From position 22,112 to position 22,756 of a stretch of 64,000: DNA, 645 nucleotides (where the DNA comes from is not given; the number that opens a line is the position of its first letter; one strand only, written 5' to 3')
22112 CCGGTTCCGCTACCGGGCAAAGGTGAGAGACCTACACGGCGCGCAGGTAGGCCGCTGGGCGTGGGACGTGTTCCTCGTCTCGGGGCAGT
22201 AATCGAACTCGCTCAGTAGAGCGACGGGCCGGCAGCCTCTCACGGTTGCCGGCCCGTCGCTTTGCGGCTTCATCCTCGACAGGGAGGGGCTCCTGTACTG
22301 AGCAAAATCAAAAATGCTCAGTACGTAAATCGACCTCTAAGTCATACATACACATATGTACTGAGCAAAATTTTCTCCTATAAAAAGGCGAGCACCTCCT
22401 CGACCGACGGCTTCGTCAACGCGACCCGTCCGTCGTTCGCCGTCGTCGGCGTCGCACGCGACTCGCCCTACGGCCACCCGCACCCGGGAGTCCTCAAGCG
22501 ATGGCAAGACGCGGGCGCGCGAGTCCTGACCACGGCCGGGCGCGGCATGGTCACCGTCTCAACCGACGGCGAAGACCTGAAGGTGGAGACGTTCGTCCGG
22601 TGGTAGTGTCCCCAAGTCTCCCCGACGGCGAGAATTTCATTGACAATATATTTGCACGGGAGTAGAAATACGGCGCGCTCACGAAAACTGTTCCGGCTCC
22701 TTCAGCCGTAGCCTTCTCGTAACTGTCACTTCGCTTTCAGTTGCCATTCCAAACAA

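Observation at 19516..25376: Two tandem low-GC islets without any recombinase, each carrying a replacement 3' end for comEC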

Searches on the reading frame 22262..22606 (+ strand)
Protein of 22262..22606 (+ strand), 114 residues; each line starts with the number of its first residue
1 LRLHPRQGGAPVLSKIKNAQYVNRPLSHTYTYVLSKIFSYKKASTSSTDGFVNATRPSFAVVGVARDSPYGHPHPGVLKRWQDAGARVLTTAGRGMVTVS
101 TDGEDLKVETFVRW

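Call 17: find_homologous_proteins(query=window:22262-22606:+, max_evalue=0.001)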
Query window:22262-22606:+ (114 aa): 54 proteins with E <= 0.001 among 66 candidates.
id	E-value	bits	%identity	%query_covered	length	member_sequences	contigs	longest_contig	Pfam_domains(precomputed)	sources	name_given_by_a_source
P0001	2.2e-70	252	99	100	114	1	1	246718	-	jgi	jgi:hypothetical protein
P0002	4.1e-44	167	77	97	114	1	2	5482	-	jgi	jgi:hypothetical protein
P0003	4.2e-44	167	81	90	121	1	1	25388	-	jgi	jgi:hypothetical protein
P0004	1.2e-42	162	75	92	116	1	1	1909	-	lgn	-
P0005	1.0e-41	159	82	83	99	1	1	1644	-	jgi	jgi:competence protein ComEC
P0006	2.6e-41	158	75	89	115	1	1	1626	-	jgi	jgi:beta-lactamase superfamily II metal-dependent hydrolase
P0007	3.2e-41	158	75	89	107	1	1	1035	-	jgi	jgi:hypothetical protein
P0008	3.8e-41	158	75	89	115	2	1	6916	-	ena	-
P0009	1.2e-40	156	72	91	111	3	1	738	-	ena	-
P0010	1.8e-40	155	71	91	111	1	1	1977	-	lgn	-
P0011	1.9e-40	155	73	88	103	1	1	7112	-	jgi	jgi:beta-lactamase superfamily II metal-dependent hydrolase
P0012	2.7e-40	155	74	90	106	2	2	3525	-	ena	-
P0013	1.7e-39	152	74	88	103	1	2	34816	-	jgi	jgi:competence protein ComEC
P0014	2.5e-39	152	72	92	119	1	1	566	-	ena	-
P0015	2.7e-39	152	74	90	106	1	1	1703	-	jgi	jgi:beta-lactamase superfamily II metal-dependent hydrolase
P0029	1.9e-34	136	69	82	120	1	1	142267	-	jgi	jgi:beta-lactamase superfamily II metal-dependent hydrolase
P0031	1.8e-31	126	83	66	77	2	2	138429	-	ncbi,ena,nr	ncbi:MAG TPA: hypothetical protein VN282_15930 [Pyrinomonadaceae bacterium]|nr:hypothetical protein 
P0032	4.6e-31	125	63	90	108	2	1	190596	-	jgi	-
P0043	1.5e-26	111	70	70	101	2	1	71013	-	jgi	jgi:beta-lactamase superfamily II metal-dependent hydrolase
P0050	3.4e-24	103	67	67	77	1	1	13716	-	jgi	-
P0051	5.3e-24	102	67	67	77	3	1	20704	-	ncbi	ncbi:MAG TPA: hypothetical protein VF668_22520 [Pyrinomonadaceae bacterium]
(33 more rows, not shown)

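Call 19: find_encoding_contigs(protein=P0029, flank=10000, max_places=3)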
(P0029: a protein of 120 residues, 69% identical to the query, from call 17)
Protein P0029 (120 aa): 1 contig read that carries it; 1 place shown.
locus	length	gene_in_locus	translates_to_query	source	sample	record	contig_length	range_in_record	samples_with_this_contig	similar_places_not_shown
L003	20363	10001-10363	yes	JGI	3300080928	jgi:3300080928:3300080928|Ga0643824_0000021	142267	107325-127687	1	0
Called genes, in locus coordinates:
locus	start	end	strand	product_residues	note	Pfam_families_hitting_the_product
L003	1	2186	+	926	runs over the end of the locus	PF13567:DUF4131, PF03772:Competence, PF00753:Lactamase_B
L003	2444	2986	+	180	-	-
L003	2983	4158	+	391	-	PF26745:SPM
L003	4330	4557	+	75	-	-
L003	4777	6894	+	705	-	PF26745:SPM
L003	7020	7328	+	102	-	-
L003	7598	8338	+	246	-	-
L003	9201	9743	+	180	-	PF26745:SPM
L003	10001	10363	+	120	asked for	-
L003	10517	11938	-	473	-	PF13660:DUF4147, PF05161:MOFRL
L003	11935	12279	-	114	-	PF12836:HHH_3, PF00633:HHH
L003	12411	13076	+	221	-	-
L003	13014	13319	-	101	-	-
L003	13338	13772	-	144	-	-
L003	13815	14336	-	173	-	-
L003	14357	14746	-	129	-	PF00565:SNase (weak)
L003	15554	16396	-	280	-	PF00589:Phage_integrase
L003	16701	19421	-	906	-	PF13491:FtsK_4TM, PF17854:FtsK_alpha, PF01580:FtsK_SpoIIIE, PF09397:FtsK_gamma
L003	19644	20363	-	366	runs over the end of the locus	PF03462:PCRF, PF00472:RF-1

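Call 20: find_encoding_contigs(protein=P0031, flank=10000, max_places=3)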
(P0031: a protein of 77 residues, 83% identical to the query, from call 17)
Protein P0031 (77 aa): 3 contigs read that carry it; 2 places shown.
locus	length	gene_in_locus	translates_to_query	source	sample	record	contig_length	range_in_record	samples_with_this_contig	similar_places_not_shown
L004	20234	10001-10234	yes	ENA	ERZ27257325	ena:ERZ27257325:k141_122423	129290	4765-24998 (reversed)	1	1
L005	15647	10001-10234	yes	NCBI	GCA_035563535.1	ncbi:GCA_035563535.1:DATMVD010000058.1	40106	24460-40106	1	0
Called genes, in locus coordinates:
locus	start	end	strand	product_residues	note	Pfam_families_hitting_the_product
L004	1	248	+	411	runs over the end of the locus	PF01938:TRAM (weak), PF05958:tRNA_U5-meth_tr, PF03602:Cons_hypoth95 (weak)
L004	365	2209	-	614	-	-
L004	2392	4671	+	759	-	PF02225:PA, PF04389:Peptidase_M28, PF04253:TFR_dimer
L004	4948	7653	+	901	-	PF13567:DUF4131, PF03772:Competence, PF00753:Lactamase_B, PF12706:Lactamase_B_2 (weak)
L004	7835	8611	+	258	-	-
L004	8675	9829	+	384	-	PF26745:SPM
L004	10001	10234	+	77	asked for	-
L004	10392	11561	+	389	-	PF01582:TIR, PF13676:TIR_2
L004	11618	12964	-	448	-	PF13660:DUF4147, PF05161:MOFRL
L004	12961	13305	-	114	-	PF12836:HHH_3, PF00633:HHH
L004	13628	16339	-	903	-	PF13491:FtsK_4TM, PF17854:FtsK_alpha, PF01580:FtsK_SpoIIIE, PF09397:FtsK_gamma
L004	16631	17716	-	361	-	PF03462:PCRF, PF00472:RF-1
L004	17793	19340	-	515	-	PF20154:LNT_N, PF00795:CN_hydrolase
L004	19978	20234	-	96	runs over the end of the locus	PF01957:NfeD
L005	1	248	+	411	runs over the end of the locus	PF01938:TRAM (weak), PF05958:tRNA_U5-meth_tr, PF03602:Cons_hypoth95 (weak)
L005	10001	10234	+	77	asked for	-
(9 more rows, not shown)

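Call 21: find_encoding_contigs(protein=P0032, flank=10000, max_places=3)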
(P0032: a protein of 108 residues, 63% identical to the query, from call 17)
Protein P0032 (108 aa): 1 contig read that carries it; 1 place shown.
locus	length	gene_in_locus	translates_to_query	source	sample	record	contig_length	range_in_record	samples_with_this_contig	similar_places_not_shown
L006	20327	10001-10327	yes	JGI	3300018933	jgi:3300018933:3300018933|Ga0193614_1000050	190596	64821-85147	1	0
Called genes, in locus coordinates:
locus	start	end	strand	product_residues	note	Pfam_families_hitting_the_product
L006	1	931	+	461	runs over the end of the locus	PF01938:TRAM (faint), PF21579:PabTrmU54_TRAM_dom, PF05958:tRNA_U5-meth_tr, PF03602:Cons_hypoth95 (weak), PF13649:Methyltransf_25 (weak)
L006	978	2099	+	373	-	-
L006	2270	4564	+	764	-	PF02225:PA, PF04389:Peptidase_M28, PF04253:TFR_dimer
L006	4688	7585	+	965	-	PF13567:DUF4131, PF03772:Competence, PF00753:Lactamase_B, PF12706:Lactamase_B_2 (weak)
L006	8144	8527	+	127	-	-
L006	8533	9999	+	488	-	PF13620:CarboxypepD_reg (weak), PF07719:TPR_2 (faint), PF13181:TPR_8 (faint), PF13414:TPR_11 (weak), PF13428:TPR_14 (faint), PF13432:TPR_16 (faint), PF14559:TPR_19 (weak)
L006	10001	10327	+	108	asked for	-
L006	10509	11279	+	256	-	-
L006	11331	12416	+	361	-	PF26745:SPM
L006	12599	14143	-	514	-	PF13660:DUF4147, PF05161:MOFRL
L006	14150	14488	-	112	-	PF12836:HHH_3, PF00633:HHH (weak)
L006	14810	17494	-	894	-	PF13491:FtsK_4TM, PF17854:FtsK_alpha, PF01580:FtsK_SpoIIIE, PF09397:FtsK_gamma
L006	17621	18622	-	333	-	PF03462:PCRF, PF00472:RF-1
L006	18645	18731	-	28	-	-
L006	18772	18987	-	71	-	-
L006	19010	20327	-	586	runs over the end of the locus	PF20154:LNT_N, PF00795:CN_hydrolase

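Call 23: find_encoding_contigs(protein=P0003, flank=10000, max_places=3)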
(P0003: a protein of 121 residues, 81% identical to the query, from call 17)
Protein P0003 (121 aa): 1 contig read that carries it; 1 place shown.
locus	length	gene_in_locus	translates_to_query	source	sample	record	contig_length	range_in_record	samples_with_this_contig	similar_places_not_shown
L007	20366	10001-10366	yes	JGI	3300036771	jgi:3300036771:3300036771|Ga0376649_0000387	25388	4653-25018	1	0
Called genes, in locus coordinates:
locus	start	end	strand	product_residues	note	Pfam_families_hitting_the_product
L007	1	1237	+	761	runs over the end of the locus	PF02225:PA, PF04389:Peptidase_M28, PF04253:TFR_dimer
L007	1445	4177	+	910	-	PF13567:DUF4131, PF03772:Competence, PF00753:Lactamase_B, PF12706:Lactamase_B_2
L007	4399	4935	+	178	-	PF13098:Thioredoxin_2 (weak)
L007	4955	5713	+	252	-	-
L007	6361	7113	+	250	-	PF26745:SPM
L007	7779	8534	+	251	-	-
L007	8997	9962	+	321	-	PF26745:SPM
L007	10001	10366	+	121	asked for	-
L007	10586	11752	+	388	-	-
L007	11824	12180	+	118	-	PF13340:DUF4096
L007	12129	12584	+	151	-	PF01609:DDE_Tnp_1, PF13612:DDE_Tnp_1_3, PF13586:DDE_Tnp_1_2 (weak)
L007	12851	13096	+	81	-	-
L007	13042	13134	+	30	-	-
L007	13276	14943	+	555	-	-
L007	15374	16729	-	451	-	PF13660:DUF4147, PF05161:MOFRL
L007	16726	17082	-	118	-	PF12836:HHH_3, PF00633:HHH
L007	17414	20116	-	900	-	PF13491:FtsK_4TM, PF17854:FtsK_alpha, PF01580:FtsK_SpoIIIE, PF09397:FtsK_gamma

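Call 24: find_encoding_contigs(protein=P0013, flank=10000, max_places=3)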
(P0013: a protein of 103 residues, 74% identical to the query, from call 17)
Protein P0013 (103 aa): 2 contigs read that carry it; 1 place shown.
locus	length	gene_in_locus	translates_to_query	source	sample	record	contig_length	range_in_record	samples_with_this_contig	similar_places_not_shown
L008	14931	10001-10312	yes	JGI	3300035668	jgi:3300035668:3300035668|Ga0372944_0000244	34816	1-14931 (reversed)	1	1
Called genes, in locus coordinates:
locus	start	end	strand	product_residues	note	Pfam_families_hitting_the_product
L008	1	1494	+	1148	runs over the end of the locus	PF22058:X25_BaPul_like, PF19077:Big_13 (faint), PF00128:Alpha-amylase, PF22460:Neopullulanase-like_C (weak)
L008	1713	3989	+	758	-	PF02225:PA, PF04389:Peptidase_M28, PF04253:TFR_dimer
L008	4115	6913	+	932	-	PF13567:DUF4131, PF03772:Competence, PF00753:Lactamase_B, PF12706:Lactamase_B_2 (weak)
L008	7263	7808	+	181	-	PF13098:Thioredoxin_2 (weak)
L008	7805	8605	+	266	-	-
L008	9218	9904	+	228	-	PF26745:SPM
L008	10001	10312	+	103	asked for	-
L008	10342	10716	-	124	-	-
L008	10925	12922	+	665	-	-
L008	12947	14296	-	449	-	PF13660:DUF4147, PF05161:MOFRL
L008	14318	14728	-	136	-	PF12836:HHH_3, PF00633:HHH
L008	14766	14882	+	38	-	-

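Call 25: find_encoding_contigs(protein=P0043, flank=10000, max_places=3)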
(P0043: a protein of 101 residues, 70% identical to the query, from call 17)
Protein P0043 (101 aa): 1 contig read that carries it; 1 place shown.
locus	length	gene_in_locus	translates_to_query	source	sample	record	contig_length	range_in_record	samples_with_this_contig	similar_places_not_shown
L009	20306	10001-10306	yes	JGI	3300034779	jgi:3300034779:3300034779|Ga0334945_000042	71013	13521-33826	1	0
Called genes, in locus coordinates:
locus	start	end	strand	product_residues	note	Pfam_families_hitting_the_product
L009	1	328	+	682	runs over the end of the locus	-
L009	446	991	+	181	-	-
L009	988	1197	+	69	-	-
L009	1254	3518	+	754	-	PF02225:PA, PF04389:Peptidase_M28, PF04253:TFR_dimer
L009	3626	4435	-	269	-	PF13688:Reprolysin_5 (weak)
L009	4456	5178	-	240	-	-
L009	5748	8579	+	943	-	PF13567:DUF4131, PF03772:Competence, PF00753:Lactamase_B, PF12706:Lactamase_B_2 (faint)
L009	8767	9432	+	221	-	-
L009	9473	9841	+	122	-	PF26745:SPM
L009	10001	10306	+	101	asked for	-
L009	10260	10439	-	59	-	-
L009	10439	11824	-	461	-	PF13660:DUF4147, PF05161:MOFRL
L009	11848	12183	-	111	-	PF00633:HHH, PF12836:HHH_3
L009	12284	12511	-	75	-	-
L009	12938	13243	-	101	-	-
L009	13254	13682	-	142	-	-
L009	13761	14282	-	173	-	-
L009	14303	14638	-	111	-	-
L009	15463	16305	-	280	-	PF00589:Phage_integrase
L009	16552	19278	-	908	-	PF13491:FtsK_4TM, PF17854:FtsK_alpha, PF01580:FtsK_SpoIIIE, PF09397:FtsK_gamma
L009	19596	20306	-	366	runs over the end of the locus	PF03462:PCRF, PF00472:RF-1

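Call 58: search_protein_families(library=ncbifam, proteins=[L003:15554-16396:-, L003:14357-14746:-, L003:13815-14336:-, L003:13338-13772:-, L003:13014-13319:-, L003:12411-13076:+, L009:15463-16305:-], max_evalue=0.01)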
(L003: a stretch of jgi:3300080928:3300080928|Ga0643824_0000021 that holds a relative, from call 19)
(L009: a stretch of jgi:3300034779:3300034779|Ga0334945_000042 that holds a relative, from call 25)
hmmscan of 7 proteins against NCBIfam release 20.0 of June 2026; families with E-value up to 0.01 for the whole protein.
L003:15554-16396:- (280 aa): 12 families
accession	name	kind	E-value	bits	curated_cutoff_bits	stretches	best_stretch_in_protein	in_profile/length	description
NF040815.2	recomb_XerA_Arch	equivalog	5e-23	82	220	1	41-246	68-253/263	site-specific tyrosine recombinase/integron integrase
TIGR02225.1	recomb_XerD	equivalog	1.3e-18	67.3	329.6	1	30-245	59-272/290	site-specific tyrosine recombinase XerD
TIGR02224.1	recomb_XerC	equivalog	1.5e-17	64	335.15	1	29-244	61-274/295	tyrosine recombinase XerC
NF001399.0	PRK00283.1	subfamily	3.8e-17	62.5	279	1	8-244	47-280/300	tyrosine recombinase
TIGR02249.1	integrase_gron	subfamily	1.1e-14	54.6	265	2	182-244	235-297/315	integron integrase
NF011946.0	PRK15417.1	equivalog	5.9e-12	45.4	435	2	102-162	132-189/337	integron integrase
NF003462.0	PRK05084.1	equivalog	2.7e-09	36.2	267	1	97-247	191-344/360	tyrosine recombinase XerS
NF002331.0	PRK01287.1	subfamily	9.4e-07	28.1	371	1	30-244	96-309/365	site-specific tyrosine recombinase XerC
NF007371.0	PRK09871.1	subfamily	1.6e-05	24.5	222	1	79-245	4-172/198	tyrosine-type DNA invertase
NF002685.0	PRK02436.1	equivalog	0.0009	19.1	178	1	105-236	116-235/245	site-specific tyrosine recombinase XerD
NF040693.1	recomb_GmtY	equivalog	0.0035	16.6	340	0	96-134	213-251/441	gamma-mobile-trio recombinase GmtY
NF007370.0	PRK09870.1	subfamily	0.0049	16.5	221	1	101-245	32-177/200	tyrosine-type DNA invertase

L003:14357-14746:- (129 aa): 1 family
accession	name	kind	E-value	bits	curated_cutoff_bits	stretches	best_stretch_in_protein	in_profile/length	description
NF047969.1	CaNuclEcnA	equivalog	2.1e-06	27.8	180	1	56-125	56-121/151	calcium-activated nuclease EcnA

L003:13815-14336:- (173 aa): 0 families

L003:13338-13772:- (144 aa): 0 families

L003:13014-13319:- (101 aa): 0 families

L003:12411-13076:+ (221 aa): 0 families

L009:15463-16305:- (280 aa): 12 families
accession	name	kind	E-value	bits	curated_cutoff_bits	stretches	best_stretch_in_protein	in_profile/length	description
NF040815.2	recomb_XerA_Arch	equivalog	2.7e-23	82.9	220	1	41-246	68-253/263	site-specific tyrosine recombinase/integron integrase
TIGR02225.1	recomb_XerD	equivalog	2.9e-19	69.5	329.6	1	29-245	58-272/290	site-specific tyrosine recombinase XerD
TIGR02224.1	recomb_XerC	equivalog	2e-18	66.8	335.15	1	28-244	60-274/295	tyrosine recombinase XerC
NF001399.0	PRK00283.1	subfamily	6.4e-18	65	279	1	8-244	47-280/300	tyrosine recombinase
TIGR02249.1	integrase_gron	subfamily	7.9e-16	58.3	265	2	182-244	235-297/315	integron integrase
NF011946.0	PRK15417.1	equivalog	1.4e-13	50.8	435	2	32-163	77-190/337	integron integrase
NF003462.0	PRK05084.1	equivalog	5.1e-10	38.6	267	1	98-247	192-344/360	tyrosine recombinase XerS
NF002331.0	PRK01287.1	subfamily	9.6e-08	31.4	371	1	30-244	96-309/365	site-specific tyrosine recombinase XerC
NF007371.0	PRK09871.1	subfamily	2.9e-06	27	222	1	79-245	4-172/198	tyrosine-type DNA invertase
NF007370.0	PRK09870.1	subfamily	0.00014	21.6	221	1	102-245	33-177/200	tyrosine-type DNA invertase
NF002685.0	PRK02436.1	equivalog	0.00062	19.7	178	1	105-236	116-235/245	site-specific tyrosine recombinase XerD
NF040693.1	recomb_GmtY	equivalog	0.00073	18.9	340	0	96-134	213-251/441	gamma-mobile-trio recombinase GmtY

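Call 73: find_encoding_contigs(protein=P0051, flank=10000, max_places=2)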
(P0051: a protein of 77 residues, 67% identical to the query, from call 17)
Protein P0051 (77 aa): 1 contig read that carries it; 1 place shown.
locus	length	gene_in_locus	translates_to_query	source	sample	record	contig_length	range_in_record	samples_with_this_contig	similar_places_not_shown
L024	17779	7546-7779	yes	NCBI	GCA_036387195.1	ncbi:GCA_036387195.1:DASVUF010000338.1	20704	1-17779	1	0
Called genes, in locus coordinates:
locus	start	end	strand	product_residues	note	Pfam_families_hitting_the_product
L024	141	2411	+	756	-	PF02225:PA, PF04389:Peptidase_M28, PF04253:TFR_dimer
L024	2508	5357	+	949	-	PF13567:DUF4131, PF03772:Competence, PF00753:Lactamase_B, PF12706:Lactamase_B_2 (faint)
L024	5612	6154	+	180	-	-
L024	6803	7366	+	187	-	PF26745:SPM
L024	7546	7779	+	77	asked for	-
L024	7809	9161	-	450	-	PF13660:DUF4147, PF05161:MOFRL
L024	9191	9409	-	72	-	PF12836:HHH_3, PF00633:HHH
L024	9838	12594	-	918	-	PF13491:FtsK_4TM, PF17854:FtsK_alpha, PF01580:FtsK_SpoIIIE, PF09397:FtsK_gamma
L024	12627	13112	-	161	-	-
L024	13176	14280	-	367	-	PF03462:PCRF, PF00472:RF-1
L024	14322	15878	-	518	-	PF20154:LNT_N, PF00795:CN_hydrolase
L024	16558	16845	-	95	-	PF01957:NfeD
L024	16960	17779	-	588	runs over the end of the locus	PF13429:TPR_15 (faint), PF12895:ANAPC3 (faint), PF13424:TPR_12 (faint), PF13432:TPR_16 (weak), PF13428:TPR_14 (weak), PF13432:TPR_16 (weak), PF14559:TPR_19 (weak), PF13432:TPR_16 (weak), +11 more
